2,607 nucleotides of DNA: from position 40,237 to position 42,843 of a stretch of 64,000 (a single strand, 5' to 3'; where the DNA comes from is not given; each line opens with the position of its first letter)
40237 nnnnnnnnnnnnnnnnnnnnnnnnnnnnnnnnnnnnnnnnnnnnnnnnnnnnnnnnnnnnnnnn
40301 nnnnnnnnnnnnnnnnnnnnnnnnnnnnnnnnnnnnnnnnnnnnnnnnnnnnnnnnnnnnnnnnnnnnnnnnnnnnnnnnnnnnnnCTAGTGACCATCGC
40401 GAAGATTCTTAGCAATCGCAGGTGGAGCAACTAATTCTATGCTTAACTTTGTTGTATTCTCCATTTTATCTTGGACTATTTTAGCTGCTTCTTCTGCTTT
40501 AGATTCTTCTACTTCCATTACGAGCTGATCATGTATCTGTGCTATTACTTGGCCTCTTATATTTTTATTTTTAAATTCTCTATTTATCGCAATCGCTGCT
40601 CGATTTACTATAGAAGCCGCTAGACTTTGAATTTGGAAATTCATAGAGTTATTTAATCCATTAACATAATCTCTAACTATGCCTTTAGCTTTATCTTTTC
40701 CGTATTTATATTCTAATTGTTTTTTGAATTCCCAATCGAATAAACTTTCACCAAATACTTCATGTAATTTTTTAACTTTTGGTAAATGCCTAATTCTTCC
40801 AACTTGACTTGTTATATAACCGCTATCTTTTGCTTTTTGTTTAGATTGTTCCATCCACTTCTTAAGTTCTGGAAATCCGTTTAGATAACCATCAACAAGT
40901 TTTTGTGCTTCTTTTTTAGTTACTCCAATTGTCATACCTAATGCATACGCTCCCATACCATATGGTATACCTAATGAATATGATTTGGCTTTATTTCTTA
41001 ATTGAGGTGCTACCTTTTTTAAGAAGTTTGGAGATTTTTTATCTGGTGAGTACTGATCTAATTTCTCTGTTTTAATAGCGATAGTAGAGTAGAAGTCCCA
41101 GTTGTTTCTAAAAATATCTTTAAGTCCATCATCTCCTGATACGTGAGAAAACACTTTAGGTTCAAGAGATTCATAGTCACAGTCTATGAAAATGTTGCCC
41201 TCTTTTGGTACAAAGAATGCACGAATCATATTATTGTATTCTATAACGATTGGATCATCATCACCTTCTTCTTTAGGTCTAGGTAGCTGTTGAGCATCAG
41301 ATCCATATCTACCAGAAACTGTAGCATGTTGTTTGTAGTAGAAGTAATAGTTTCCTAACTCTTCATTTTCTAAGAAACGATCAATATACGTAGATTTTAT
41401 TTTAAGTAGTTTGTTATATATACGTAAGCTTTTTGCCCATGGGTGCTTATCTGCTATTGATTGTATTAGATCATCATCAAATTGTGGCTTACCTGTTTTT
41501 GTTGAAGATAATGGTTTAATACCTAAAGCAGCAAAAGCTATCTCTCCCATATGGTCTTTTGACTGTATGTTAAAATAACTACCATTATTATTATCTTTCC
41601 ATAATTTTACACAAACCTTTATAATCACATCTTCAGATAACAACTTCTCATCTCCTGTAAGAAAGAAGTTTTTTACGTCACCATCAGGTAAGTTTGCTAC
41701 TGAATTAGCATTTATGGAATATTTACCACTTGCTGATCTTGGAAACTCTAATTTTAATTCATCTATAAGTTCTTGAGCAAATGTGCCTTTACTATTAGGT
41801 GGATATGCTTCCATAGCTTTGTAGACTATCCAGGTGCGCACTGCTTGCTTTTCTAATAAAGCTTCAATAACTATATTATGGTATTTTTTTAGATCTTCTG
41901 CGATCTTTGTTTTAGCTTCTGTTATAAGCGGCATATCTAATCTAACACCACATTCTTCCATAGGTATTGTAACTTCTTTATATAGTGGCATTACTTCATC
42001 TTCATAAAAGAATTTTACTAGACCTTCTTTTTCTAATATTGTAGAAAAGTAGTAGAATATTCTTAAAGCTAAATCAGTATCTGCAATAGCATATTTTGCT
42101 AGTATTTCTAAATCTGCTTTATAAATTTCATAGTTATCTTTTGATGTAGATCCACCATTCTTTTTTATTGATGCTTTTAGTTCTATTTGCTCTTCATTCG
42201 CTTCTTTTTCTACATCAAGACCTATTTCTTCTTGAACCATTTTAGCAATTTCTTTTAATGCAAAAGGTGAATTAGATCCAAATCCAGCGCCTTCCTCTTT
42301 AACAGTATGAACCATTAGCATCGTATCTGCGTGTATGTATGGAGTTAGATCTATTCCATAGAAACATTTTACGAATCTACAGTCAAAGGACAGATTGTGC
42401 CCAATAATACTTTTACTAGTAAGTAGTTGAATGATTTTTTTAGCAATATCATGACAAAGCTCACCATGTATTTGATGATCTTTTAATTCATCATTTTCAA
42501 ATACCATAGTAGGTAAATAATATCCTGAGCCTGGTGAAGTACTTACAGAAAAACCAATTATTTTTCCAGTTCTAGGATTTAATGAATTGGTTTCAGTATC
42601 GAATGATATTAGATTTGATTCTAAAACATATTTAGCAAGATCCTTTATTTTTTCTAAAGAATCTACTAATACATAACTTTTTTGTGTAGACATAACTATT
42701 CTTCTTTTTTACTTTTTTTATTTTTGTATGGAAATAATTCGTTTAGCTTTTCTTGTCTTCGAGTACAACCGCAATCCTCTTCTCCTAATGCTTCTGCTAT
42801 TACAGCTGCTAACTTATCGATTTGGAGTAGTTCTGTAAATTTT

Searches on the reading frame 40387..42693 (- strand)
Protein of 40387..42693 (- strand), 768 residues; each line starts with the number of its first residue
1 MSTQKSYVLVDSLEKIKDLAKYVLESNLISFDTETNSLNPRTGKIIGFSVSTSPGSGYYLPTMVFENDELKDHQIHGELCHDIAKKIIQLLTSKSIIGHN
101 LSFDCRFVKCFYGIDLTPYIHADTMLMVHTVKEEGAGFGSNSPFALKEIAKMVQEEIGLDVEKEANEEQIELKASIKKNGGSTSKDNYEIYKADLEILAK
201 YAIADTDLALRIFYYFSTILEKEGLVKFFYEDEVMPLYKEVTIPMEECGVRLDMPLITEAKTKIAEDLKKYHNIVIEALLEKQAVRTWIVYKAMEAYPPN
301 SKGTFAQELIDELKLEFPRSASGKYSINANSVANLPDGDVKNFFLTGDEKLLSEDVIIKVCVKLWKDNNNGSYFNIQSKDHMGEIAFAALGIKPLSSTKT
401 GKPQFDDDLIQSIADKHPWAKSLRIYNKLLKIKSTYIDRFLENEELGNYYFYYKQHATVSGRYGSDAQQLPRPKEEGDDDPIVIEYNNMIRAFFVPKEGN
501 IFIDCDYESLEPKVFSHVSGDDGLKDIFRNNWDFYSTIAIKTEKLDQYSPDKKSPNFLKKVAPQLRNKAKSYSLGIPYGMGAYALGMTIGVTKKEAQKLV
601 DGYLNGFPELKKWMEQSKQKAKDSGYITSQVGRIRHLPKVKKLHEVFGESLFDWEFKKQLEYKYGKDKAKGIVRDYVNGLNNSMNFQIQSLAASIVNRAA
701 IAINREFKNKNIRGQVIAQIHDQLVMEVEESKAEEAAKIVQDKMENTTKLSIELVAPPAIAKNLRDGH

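Call 10: search_protein_families(library=pfam, proteins=[window:40387-42693:-], max_evalue=0.001)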
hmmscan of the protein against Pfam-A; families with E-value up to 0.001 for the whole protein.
window:40387-42693:- (768 aa): 3 families
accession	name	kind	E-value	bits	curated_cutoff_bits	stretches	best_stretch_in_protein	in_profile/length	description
PF00476.26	DNA_pol_A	-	1.7e-66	225.1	34.3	1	370-763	26-378/381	DNA polymerase family A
PF01612.26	DNA_pol_A_exo1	-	1.6e-12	48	23.6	1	7-220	1-172/173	3'-5' exonuclease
PF18136.6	DNApol_Exo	-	0.001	18.8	26.7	0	28-132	74-171/282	DNA mitochondrial polymerase exonuclease domain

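Call 12: search_dna_similar(query=window:40387-42693:-, collection=phages, mode=protein, max_rows=25)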
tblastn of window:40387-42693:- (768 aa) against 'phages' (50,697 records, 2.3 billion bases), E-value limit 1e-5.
Records with a match: 3285; places in all: 3286; records where one place covers at least 80% of the query: 58.
Best place of each record, by identity: <60% 3285.
By first word of the organism name: Mycobacterium 653; Vibrio 432; Salmonella 327; Bacillus 228; Microbacterium 212; Pseudomonas 162; Escherichia 160; Enterococcus 114; Gordonia 103; Klebsiella 99; and 85 more.
By host as written in the record: - 489; Mycobacterium smegmatis mc2 155 466; Microbacterium foliorum NRRL B-24224 SEA 100; Mycobacterium smegmatis mc#155 90; Microbacterium foliorum NRRL B-24224 83; Pseudomonas aeruginosa 55; Escherichia coli 54; Salmonella enterica subsp. enterica serovar Enteritidis PT1 53; and 608 more.
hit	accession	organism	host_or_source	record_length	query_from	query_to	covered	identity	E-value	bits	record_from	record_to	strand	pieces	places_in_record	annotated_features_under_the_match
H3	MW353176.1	Flavobacterium phage vB_FspM_immuto_3-5A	Flavobacterium sp. LMO8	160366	1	768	100%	52.8%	0e+0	823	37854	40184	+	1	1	DNA polymerase family A | hypothetical protein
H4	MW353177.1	Flavobacterium phage vB_FspM_immuto_13-6C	Flavobacterium sp. LMO8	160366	1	768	100%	52.8%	0e+0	823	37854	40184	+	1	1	DNA polymerase family A | hypothetical protein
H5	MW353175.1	Flavobacterium phage vB_FspM_immuto_2-6A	Flavobacterium sp. LMO8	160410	1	768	100%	52.7%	0e+0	822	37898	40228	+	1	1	DNA polymerase family A | hypothetical protein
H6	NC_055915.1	Flavobacterium phage vB_FspM_immuto_2-6A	Flavobacterium sp. LMO8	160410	1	768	100%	52.7%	0e+0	822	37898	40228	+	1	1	DNA polymerase family A | hypothetical protein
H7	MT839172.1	Bacteriophage sp.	human fecal samples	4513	7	768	86%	27.5%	9e-40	222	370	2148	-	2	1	record has no annotation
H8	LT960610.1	Bacillus phage SBSphiC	Bacillus subtilis BEST7003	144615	6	766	99%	23.0%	3e-28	128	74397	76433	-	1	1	record has no annotation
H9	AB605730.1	Bacillus phage SP-10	-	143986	6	766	99%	22.9%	1e-27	126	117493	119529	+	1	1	DNA polymerase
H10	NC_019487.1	Bacillus phage SP-10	-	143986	6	766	99%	22.9%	1e-27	126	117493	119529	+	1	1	DNA polymerase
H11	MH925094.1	Vibrio phage VspSw_1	Vibrio sp.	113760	1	725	86%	25.4%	8e-17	150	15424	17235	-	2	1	DNA polymerase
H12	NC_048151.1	Vibrio phage VspSw_1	Vibrio sp.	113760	1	725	86%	25.4%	8e-17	150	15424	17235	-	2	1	DNA polymerase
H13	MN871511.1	Vibrio phage vspsw1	Vibrio.sp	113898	1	725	86%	25.4%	8e-17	150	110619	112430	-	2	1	record has no annotation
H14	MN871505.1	Vibrio phage ValDsh2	V.alginolyticus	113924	1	725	86%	25.4%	8e-17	150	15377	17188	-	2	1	record has no annotation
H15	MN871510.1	Vibrio phage valsw3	V.alginolyticus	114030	1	725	86%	25.4%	8e-17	150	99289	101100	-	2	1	record has no annotation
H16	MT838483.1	Bacteriophage sp.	human fecal samples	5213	4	768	85%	25.6%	1e-26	179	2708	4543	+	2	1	record has no annotation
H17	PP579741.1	Enterobacter phage KKP_3711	Enterobacter sp. KKP_3684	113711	22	637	76%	28.4%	2e-22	180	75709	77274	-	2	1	DNA polymerase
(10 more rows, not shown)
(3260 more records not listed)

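Call 14: get_annotated_region(hit=H6, flank=20000)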
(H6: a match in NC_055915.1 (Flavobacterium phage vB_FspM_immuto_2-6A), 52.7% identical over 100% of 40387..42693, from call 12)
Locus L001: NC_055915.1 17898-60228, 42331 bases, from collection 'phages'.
description: Flavobacterium phage vB_FspM_immuto_2-6A, complete genome.
organism: Flavobacterium phage vB_FspM_immuto_2-6A (NCBI taxid 2801477)
taxonomy: Viruses; Duplodnaviria; Heunggongvirae; Uroviricota; Caudoviricetes; Immutovirus; Immutovirus immuto
host: Flavobacterium sp. LMO8; source: Baltic Sea mesocosm; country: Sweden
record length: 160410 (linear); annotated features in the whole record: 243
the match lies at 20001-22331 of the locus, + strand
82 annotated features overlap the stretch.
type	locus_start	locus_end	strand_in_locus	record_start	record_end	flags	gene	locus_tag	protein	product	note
CDS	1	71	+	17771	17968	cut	-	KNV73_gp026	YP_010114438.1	hypothetical protein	-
CDS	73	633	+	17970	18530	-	-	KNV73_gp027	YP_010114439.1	hypothetical protein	-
CDS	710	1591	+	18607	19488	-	-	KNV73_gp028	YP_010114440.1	QueC-like queuosine biosynthesis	7-cyano-7-deazaguanine synthase (queuosine biosynthesis), QueC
CDS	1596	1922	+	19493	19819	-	-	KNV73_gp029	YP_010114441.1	hypothetical protein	-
CDS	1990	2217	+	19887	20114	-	-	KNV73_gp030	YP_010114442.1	YcfL protein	Uncharacterized conserved protein, YcfL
CDS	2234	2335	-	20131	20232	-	-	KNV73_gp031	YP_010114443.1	hypothetical protein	-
tRNA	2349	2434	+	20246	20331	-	-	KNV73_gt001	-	tRNA-Cys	-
CDS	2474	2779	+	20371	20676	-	-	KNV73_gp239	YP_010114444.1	hypothetical protein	-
CDS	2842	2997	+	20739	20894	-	-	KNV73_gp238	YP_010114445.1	hypothetical protein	-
tRNA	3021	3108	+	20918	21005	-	-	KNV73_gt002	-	tRNA-Ser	-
tRNA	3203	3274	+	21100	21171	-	-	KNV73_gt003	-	tRNA-Glu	-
tRNA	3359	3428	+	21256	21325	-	-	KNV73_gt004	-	tRNA-Gln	-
CDS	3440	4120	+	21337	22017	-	-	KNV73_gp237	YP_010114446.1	phosphoesterase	-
CDS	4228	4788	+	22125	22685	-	-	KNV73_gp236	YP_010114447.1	endolysin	-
CDS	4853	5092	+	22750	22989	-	-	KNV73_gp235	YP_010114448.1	hypothetical protein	-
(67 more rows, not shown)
